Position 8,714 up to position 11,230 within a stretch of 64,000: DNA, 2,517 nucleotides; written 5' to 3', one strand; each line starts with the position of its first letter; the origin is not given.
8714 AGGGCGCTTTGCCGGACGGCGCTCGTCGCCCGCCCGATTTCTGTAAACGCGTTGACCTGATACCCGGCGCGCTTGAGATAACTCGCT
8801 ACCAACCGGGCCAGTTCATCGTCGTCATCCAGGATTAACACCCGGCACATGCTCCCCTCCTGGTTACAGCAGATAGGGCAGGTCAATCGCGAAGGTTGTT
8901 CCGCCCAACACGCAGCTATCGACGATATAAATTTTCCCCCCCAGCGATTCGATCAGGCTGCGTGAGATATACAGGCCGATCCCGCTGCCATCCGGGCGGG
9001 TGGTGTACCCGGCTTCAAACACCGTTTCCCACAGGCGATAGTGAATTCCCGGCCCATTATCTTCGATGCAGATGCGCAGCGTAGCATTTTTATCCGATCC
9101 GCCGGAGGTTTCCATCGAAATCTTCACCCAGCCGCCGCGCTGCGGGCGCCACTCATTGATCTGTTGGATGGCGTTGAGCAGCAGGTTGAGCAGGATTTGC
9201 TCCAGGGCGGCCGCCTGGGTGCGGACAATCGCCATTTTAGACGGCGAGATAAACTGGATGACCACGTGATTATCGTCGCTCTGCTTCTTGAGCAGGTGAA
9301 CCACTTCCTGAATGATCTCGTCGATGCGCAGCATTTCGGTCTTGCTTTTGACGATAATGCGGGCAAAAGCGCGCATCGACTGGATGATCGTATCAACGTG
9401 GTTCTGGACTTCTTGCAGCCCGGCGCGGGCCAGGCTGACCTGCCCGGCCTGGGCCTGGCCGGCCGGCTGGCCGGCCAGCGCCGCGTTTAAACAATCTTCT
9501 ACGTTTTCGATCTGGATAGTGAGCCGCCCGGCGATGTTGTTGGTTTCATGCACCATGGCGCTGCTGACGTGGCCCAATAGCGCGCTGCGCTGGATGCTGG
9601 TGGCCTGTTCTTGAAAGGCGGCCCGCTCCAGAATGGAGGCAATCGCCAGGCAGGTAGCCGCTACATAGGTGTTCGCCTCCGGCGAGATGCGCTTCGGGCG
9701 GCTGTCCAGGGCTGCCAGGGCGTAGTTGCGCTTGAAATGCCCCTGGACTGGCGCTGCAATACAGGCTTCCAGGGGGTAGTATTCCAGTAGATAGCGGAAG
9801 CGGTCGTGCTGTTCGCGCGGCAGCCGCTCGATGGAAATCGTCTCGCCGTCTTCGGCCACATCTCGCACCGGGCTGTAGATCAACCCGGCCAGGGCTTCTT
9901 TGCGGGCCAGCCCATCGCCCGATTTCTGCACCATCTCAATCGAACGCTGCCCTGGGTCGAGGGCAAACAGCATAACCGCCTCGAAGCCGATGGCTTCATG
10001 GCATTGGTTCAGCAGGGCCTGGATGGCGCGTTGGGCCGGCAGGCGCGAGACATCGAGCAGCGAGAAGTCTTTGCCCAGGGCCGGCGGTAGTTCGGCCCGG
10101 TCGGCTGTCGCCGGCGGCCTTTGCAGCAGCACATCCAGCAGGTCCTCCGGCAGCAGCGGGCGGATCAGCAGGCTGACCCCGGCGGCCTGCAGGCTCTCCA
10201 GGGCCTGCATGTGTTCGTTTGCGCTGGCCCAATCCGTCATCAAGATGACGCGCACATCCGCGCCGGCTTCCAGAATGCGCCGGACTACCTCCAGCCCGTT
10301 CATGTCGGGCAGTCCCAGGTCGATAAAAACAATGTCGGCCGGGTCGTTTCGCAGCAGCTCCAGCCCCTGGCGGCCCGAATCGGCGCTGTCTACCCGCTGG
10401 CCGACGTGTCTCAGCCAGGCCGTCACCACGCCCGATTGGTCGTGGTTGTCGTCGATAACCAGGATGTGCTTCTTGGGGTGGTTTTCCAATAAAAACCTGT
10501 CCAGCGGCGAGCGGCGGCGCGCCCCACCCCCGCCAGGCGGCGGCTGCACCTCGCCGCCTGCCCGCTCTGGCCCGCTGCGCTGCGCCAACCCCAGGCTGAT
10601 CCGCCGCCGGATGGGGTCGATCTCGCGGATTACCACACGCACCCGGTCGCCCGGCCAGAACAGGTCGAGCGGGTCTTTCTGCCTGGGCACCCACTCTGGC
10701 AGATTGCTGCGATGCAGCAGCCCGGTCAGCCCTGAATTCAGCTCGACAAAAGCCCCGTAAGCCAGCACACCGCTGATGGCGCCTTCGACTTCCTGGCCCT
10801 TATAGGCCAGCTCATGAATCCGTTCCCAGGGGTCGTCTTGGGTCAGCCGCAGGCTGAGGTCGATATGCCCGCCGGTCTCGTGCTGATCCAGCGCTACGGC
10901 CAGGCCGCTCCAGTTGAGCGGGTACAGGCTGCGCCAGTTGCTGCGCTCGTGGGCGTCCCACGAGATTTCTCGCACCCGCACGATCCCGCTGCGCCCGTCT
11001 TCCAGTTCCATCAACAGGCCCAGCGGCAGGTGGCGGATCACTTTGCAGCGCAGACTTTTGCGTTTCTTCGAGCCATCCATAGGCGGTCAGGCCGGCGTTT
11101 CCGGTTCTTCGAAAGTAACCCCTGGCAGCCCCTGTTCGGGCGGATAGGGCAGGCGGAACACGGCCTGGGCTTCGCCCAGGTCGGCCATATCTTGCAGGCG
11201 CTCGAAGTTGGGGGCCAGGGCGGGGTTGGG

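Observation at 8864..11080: Two S1 RNA-binding domains fused to a receiver-GAF-histidine kinase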

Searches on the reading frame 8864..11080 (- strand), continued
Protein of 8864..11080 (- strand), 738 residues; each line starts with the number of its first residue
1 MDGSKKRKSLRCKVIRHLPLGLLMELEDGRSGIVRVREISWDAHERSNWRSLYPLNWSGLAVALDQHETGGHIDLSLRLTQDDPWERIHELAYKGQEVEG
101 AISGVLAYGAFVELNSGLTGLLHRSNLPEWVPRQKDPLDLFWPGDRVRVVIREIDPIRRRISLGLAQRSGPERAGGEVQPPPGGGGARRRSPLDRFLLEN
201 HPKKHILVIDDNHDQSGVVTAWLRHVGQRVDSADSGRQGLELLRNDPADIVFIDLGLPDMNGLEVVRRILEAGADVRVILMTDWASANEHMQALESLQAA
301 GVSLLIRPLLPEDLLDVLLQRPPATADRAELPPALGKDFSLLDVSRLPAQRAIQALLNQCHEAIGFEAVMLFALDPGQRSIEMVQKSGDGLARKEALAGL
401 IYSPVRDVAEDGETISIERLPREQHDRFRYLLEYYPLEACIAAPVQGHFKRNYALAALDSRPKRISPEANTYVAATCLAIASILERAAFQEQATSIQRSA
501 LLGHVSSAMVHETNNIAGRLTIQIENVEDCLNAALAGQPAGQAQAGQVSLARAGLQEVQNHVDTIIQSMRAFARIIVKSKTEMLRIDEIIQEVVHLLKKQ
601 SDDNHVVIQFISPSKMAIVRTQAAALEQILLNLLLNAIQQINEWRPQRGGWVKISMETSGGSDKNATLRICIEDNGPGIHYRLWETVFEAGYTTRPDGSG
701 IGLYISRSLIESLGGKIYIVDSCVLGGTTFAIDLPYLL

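Call 40: search_protein_families(library=pfam, proteins=[L064:9908-12229:+, L066:975-3467:+, L070:9854-12220:+, L078:9914-12280:+, L079:5191-7644:+, L080:5818-7809:+, L081:9551-12064:+, L053:9752-12223:+, L062:10007-12229:+, L026:9965-12163:+], max_evalue=0.01)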
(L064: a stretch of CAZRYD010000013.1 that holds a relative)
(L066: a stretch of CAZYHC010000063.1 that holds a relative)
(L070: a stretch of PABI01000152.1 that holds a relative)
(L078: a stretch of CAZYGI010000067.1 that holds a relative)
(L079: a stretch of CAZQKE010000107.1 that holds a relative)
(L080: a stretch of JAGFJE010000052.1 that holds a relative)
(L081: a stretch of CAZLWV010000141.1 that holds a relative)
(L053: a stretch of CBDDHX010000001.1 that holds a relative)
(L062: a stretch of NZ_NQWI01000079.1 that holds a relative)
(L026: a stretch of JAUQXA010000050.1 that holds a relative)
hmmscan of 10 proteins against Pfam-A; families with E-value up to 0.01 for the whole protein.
L064:9908-12229:+ (774 aa): 6 families
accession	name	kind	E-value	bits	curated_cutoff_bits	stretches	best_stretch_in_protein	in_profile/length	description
PF00575.29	S1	-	1.5e-29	102.6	22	2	102-174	2-74/74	S1 RNA binding domain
PF00072.30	Response_reg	-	6.3e-20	71.8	30.2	1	230-339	1-109/111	Response regulator receiver domain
PF02518.31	HATPase_c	-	1.3e-17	64.6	26.4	1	654-766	3-109/111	Histidine kinase-, DNA gyrase B-, and HSP90-like ATPase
PF23459.1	S1_RRP5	-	1e-16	61.6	27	2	102-172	1-71/72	RRP5 S1 domain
PF13185.12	GAF_2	-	1.7e-07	32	28.6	1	379-517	2-136/136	GAF domain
PF21710.3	Spt6_S1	-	0.0022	18.7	27.5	0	26-86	24-85/91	Spt6, S1/OB domain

L066:975-3467:+ (831 aa): 7 families
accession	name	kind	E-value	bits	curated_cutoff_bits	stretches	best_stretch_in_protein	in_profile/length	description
PF00575.29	S1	-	1.3e-30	106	22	2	63-135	2-74/74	S1 RNA binding domain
PF00072.30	Response_reg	-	7.3e-20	71.6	30.2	1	287-397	1-110/111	Response regulator receiver domain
PF02518.31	HATPase_c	-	6.3e-15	56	26.4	1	714-825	4-110/111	Histidine kinase-, DNA gyrase B-, and HSP90-like ATPase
PF23459.1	S1_RRP5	-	1.7e-12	48.1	27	2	63-133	1-71/72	RRP5 S1 domain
PF21710.3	Spt6_S1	-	2.8e-06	28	27.5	0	61-135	12-87/91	Spt6, S1/OB domain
PF00512.31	HisKA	-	0.0055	17.2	26.9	1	593-660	2-62/66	His Kinase A (phospho-acceptor) domain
PF17092.11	PCB_OB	-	0.007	17.5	27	0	63-114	29-91/111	Penicillin-binding protein OB-like domain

L070:9854-12220:+ (789 aa): 8 families
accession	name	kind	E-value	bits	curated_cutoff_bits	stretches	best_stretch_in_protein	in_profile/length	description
PF00575.29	S1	-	1.2e-22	80.5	22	2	131-204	1-74/74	S1 RNA binding domain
PF02518.31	HATPase_c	-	6.4e-18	65.7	26.4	1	671-782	2-108/111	Histidine kinase-, DNA gyrase B-, and HSP90-like ATPase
PF00072.30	Response_reg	-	9.6e-13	48.7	30.2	1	251-361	1-110/111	Response regulator receiver domain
PF23459.1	S1_RRP5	-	2.1e-09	38.3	27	2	54-117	9-72/72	RRP5 S1 domain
PF21710.3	Spt6_S1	-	4.2e-05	24.2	27.5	0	141-206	23-89/91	Spt6, S1/OB domain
PF01590.32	GAF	-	0.00071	20.5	22.4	1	400-533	3-132/133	GAF domain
PF13185.12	GAF_2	-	0.0013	19.4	28.6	1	442-535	48-136/136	GAF domain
PF24682.1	OB_RRP5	-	0.0064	16.6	27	0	69-118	39-86/90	RRP5 OB-fold domain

L078:9914-12280:+ (789 aa): 4 families
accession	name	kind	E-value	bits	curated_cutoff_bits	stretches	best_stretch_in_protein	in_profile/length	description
PF00575.29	S1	-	1.5e-14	54.5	22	1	91-162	2-73/74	S1 RNA binding domain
PF00072.30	Response_reg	-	1.8e-11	44.6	30.2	1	234-314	1-79/111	Response regulator receiver domain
PF02518.31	HATPase_c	-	2.3e-11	44.6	26.4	1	654-780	3-108/111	Histidine kinase-, DNA gyrase B-, and HSP90-like ATPase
PF23459.1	S1_RRP5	-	0.0082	17.1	27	0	92-162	2-72/72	RRP5 S1 domain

L079:5191-7644:+ (818 aa): 6 families
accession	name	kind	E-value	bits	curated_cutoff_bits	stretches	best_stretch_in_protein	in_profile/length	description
PF00575.29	S1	-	5.8e-16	59.1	22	1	98-168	2-72/74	S1 RNA binding domain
PF02518.31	HATPase_c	-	4.4e-10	40.4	26.4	1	681-807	3-108/111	Histidine kinase-, DNA gyrase B-, and HSP90-like ATPase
PF00072.30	Response_reg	-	2.4e-09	37.8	30.2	1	259-344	1-84/111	Response regulator receiver domain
PF01590.32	GAF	-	1.6e-05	25.9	22.4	1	406-507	2-97/133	GAF domain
PF23459.1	S1_RRP5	-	0.00063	20.7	27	1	101-169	4-72/72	RRP5 S1 domain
PF21710.3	Spt6_S1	-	0.0044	17.7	27.5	0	95-172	11-89/91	Spt6, S1/OB domain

L080:5818-7809:+ (664 aa): 3 families
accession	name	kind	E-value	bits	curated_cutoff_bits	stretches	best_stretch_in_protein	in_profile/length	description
PF02518.31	HATPase_c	-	1.6e-15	57.9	26.4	1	537-661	3-108/111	Histidine kinase-, DNA gyrase B-, and HSP90-like ATPase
PF00575.29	S1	-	1e-10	42.3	22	1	115-186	2-73/74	S1 RNA binding domain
PF00512.31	HisKA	-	0.0077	16.7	26.9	0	418-480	3-57/66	His Kinase A (phospho-acceptor) domain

L081:9551-12064:+ (838 aa): 4 families
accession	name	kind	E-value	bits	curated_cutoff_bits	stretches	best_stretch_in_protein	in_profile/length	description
PF02518.31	HATPase_c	-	7.9e-17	62.1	26.4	1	711-831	3-110/111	Histidine kinase-, DNA gyrase B-, and HSP90-like ATPase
PF00072.30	Response_reg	-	5.9e-11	43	30.2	1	291-406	2-107/111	Response regulator receiver domain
PF01590.32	GAF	-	3.1e-06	28.2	22.4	1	444-573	6-130/133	GAF domain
PF00575.29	S1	-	0.0022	18.8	22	1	76-110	2-36/74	S1 RNA binding domain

L053:9752-12223:+ (824 aa): 4 families
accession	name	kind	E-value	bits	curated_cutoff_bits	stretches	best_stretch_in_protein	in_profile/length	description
PF02518.31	HATPase_c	-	1.5e-17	64.4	26.4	1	705-817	3-109/111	Histidine kinase-, DNA gyrase B-, and HSP90-like ATPase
PF00072.30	Response_reg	-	1.5e-11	44.9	30.2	1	285-398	1-110/111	Response regulator receiver domain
PF13581.12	HATPase_c_2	-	8.7e-06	26.2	27.4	1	698-794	22-112/127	Histidine kinase-like ATPase domain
PF00575.29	S1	-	4e-05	24.3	22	1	168-233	9-74/74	S1 RNA binding domain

L062:10007-12229:+ (741 aa): 5 families
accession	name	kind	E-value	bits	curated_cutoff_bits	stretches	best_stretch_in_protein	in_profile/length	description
PF02518.31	HATPase_c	-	7e-18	65.5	26.4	1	623-736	4-110/111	Histidine kinase-, DNA gyrase B-, and HSP90-like ATPase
PF00072.30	Response_reg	-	3.7e-16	59.7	30.2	1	203-314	2-110/111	Response regulator receiver domain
PF00575.29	S1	-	1e-14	55.1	22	1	90-159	5-73/74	S1 RNA binding domain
PF23459.1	S1_RRP5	-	1e-07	32.8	27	1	90-159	4-72/72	RRP5 S1 domain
PF13581.12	HATPase_c_2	-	0.0013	19.2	27.4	0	641-713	45-113/127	Histidine kinase-like ATPase domain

L026:9965-12163:+ (733 aa): 4 families
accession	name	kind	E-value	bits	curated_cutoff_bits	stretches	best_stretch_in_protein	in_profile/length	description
PF02518.31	HATPase_c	-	1.2e-15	58.4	26.4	1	618-731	4-109/111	Histidine kinase-, DNA gyrase B-, and HSP90-like ATPase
PF00072.30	Response_reg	-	2.2e-14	54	30.2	1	206-317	1-109/111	Response regulator receiver domain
PF00575.29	S1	-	9.7e-14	52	22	1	94-161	2-69/74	S1 RNA binding domain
PF23459.1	S1_RRP5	-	0.00038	21.4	27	1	96-155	3-62/72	RRP5 S1 domain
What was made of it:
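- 10853..11056 (-): S1a: divergent S1/OB fold (residues 9-76). Invariant R35, R37, E38 and W49. The canonical aromatic and His positions are L20, L23 and R35. Pfam S1 x2 in deep relatives (call 40).
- On S1 RNA-binding domain (PF00575), unit S1a: Deep relatives L064, L066 and L070 do show two S1 stretches (call 40).
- On GAF domain (PF01590/PF13185): Relatives pass: GAF_2 32 bits in L064, GAF 25.9-28.2 bits in L079 and L081 (call 40).
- On HisKA-class histidine kinase: Only 16.7-17.2 bits in L066 and L080 (call 40).
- Checked: Pfam finds two S1 stretches in the deep relatives L064, L066 and L070 (call 40).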

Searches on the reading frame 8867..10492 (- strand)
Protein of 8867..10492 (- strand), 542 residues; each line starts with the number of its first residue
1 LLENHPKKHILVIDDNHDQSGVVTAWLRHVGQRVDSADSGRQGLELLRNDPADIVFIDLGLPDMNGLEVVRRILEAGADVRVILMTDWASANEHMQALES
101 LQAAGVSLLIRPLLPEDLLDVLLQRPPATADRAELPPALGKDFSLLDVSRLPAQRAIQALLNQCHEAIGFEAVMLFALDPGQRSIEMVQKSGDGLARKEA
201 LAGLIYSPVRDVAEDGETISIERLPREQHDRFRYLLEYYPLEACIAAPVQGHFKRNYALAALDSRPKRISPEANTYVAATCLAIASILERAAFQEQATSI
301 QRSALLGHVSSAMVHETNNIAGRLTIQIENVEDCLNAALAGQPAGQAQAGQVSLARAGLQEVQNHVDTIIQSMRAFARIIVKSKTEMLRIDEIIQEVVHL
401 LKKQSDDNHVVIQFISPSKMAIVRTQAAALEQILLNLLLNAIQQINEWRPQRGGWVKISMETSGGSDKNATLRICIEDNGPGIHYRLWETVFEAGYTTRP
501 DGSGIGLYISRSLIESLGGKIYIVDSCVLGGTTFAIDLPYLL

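Call 69: search_solved_structures(query=window:8867-10492:-, max_evalue=0.000001)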
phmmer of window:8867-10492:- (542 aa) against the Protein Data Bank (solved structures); distinct sequences matched with E-value up to 0.000001: 60.
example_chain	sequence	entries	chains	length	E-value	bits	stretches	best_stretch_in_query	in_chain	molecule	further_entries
7p8e_A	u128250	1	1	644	3.1e-14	56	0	8-76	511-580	Receiver domain of histidine kinase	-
4gcz_A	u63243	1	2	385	4.2e-14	55.5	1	293-539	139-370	Blue-light photoreceptor, Sensor protein fixL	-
8a3u_A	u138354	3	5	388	4.8e-14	55.3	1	293-539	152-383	Putative Sensory box protein,Sensor protein FixL | Putative Sensory box protein,Putative Sensory box protein,Sensor protein FixL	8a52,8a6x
8a7f_A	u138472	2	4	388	4.8e-14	55.3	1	293-539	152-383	Putative Sensory box protein,Sensor protein FixL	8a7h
9jfj_A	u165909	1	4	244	2.5e-13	53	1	287-539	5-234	Sensor histidine kinase ZraS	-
1r62_A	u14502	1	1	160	5.1e-13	51.9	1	390-539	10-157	Nitrogen regulation protein NR(II)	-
3q9s_A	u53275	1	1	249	6e-13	51.7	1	8-124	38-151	DNA-binding response regulator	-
5x5j_A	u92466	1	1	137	2.5e-11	46.4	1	8-119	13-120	AdeR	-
5xjp_A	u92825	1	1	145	2.9e-11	46.2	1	8-119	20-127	AdeR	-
7cci_A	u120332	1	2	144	6.7e-11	45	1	8-118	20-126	AdeR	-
1zy2_A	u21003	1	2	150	8.1e-11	44.7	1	9-118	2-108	transcriptional regulator NtrC1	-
3a0r_A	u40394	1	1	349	8.5e-11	44.6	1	364-538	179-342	Sensor protein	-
4jas_A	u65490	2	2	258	1.7e-10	43.6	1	360-538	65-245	Histidine kinase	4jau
6azr_A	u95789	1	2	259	3.3e-10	42.7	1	361-538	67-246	Sensor histidine kinase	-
6rh7_A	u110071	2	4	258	3.3e-10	42.7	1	361-538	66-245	Sensor histidine kinase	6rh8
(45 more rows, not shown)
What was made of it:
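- On HisKA-class histidine kinase: DHp+CA aligns with FixL, ZraS and NtrB (call 69).
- Checked: DHp plus CA aligns end-to-end with FixL, ZraS and NtrB (call 69).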

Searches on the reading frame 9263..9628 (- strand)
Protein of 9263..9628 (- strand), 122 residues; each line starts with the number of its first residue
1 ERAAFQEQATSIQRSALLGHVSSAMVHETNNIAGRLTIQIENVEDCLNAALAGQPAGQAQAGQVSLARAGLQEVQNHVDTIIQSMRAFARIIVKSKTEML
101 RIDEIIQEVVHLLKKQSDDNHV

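Call 6: search_protein_families(library=pfam, proteins=[window:9263-9628:-], max_evalue=10)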
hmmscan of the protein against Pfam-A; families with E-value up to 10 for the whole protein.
seq(122 aa): 3 families
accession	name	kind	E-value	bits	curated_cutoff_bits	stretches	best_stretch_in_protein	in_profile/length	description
PF01628.27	HrcA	-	0.0019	18.6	22.2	1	20-117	54-158/215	HrcA protein C terminal domain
PF25055.1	DUF7792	-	0.085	13.4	27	1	61-115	18-72/120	Domain of unknown function (DUF7792)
PF03036.21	Perilipin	-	0.094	12.2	33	1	19-115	294-388/403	Perilipin family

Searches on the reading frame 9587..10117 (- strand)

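Call 6: search_protein_families(library=pfam, proteins=[window:9587-10117:-], max_evalue=10)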
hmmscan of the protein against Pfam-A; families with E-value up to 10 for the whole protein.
seq(177 aa): 2 families
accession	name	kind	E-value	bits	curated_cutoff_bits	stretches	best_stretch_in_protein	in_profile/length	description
PF01590.32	GAF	-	0.00072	20.5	22.4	1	29-139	3-109/133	GAF domain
PF13492.12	GAF_3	-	0.058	14.3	27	1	32-164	6-128/129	GAF domain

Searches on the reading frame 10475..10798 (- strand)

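Call 6: search_protein_families(library=pfam, proteins=[window:10475-10798:-], max_evalue=10)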
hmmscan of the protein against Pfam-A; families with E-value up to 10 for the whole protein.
seq(108 aa): 3 families
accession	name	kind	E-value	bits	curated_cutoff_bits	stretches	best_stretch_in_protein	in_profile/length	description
PF00575.29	S1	-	3.9e-12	46.8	22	1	1-70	5-72/74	S1 RNA binding domain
PF23459.1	S1_RRP5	-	0.049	14.6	27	1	1-69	4-70/72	RRP5 S1 domain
PF18614.7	RNase_II_C_S1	-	0.071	13.4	26.6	1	49-70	36-57/59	RNase II-type exonuclease C-terminal S1 domain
